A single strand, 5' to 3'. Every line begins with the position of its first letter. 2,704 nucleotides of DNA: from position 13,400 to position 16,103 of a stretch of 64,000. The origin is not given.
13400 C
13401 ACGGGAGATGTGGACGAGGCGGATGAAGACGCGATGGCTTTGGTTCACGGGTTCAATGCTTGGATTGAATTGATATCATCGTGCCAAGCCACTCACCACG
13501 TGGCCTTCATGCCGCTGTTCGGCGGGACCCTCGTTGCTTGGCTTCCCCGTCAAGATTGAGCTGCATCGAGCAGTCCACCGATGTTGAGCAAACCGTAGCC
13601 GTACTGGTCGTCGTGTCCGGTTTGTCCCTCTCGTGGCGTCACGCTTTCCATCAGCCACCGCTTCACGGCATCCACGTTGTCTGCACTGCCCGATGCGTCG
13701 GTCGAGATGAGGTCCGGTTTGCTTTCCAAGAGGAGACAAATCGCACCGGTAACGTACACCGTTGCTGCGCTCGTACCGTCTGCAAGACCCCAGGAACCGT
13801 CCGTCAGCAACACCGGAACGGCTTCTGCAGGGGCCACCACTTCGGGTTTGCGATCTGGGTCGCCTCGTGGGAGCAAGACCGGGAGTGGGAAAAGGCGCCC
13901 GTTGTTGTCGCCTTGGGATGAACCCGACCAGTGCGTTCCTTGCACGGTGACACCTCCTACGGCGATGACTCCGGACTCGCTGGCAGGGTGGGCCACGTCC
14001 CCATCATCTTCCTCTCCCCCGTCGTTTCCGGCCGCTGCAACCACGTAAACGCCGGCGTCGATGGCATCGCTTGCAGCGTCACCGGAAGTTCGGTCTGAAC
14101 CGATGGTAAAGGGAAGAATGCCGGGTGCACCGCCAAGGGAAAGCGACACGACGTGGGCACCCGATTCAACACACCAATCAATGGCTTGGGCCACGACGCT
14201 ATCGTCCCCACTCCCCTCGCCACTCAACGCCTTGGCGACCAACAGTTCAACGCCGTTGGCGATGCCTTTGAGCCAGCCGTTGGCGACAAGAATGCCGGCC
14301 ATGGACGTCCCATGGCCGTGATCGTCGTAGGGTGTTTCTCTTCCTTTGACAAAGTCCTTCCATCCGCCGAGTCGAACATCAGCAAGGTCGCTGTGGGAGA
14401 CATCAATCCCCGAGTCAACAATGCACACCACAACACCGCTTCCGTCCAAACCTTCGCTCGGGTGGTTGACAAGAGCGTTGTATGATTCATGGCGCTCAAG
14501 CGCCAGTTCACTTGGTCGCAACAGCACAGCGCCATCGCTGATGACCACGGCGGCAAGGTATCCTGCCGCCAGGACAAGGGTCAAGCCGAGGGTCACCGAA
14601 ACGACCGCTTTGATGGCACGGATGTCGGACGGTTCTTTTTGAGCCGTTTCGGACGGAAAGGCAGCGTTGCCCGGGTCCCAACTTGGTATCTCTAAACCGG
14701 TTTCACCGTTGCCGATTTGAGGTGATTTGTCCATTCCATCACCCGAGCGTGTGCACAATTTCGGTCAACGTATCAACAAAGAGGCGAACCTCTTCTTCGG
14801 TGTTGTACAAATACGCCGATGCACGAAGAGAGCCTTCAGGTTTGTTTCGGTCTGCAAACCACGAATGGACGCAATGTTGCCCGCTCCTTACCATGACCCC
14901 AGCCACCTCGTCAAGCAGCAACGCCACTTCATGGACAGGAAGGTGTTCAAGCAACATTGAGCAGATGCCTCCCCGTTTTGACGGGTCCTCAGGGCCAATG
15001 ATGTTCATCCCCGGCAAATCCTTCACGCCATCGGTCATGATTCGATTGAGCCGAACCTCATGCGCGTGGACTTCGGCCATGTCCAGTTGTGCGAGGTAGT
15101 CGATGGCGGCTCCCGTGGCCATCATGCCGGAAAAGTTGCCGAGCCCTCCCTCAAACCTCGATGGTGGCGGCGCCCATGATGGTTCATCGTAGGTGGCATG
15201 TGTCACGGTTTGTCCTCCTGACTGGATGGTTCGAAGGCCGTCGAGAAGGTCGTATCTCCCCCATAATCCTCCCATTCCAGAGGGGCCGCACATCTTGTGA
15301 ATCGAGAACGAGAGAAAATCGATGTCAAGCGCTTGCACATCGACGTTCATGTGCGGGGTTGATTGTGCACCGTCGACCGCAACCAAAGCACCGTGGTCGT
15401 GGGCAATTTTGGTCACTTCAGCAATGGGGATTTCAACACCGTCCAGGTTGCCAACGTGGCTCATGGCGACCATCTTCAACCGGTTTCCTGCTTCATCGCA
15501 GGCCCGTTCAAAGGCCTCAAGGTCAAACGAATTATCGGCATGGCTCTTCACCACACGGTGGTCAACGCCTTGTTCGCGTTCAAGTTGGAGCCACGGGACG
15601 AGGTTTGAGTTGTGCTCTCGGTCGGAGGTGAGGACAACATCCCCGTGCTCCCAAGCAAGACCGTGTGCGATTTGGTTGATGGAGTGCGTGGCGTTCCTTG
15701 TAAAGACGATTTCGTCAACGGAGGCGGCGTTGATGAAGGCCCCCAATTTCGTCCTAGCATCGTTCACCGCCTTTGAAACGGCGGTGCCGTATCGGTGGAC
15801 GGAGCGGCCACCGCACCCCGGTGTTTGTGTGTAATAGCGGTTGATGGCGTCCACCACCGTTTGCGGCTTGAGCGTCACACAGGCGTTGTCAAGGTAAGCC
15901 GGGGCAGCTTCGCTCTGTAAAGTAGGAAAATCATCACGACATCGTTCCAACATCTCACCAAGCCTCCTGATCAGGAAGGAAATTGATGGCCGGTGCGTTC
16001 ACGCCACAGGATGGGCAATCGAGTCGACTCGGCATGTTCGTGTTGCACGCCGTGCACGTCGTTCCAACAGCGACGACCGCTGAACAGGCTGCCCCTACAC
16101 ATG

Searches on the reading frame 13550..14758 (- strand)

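Call 68: search_protein_families(library=pfam, proteins=[window:13550-14758:-], max_evalue=0.00001)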
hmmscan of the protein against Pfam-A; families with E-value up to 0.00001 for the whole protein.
window:13550-14758:- (402 aa): 1 family
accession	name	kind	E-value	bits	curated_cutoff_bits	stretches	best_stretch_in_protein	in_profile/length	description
PF00082.27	Peptidase_S8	-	4e-41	141.7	21.8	1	106-389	1-288/288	Subtilase family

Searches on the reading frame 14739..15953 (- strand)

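Call 68: search_protein_families(library=pfam, proteins=[window:14739-15953:-], max_evalue=0.00001)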
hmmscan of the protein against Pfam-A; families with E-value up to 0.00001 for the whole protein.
window:14739-15953:- (404 aa): 2 families
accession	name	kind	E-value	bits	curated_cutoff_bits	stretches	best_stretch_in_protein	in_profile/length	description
PF00266.25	Aminotran_5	-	1.9e-104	350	21.5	1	20-391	2-370/371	Aminotransferase class-V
PF00155.27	Aminotran_1_2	-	4.4e-06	26.6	19.7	1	49-196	32-187/361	Aminotransferase class I and II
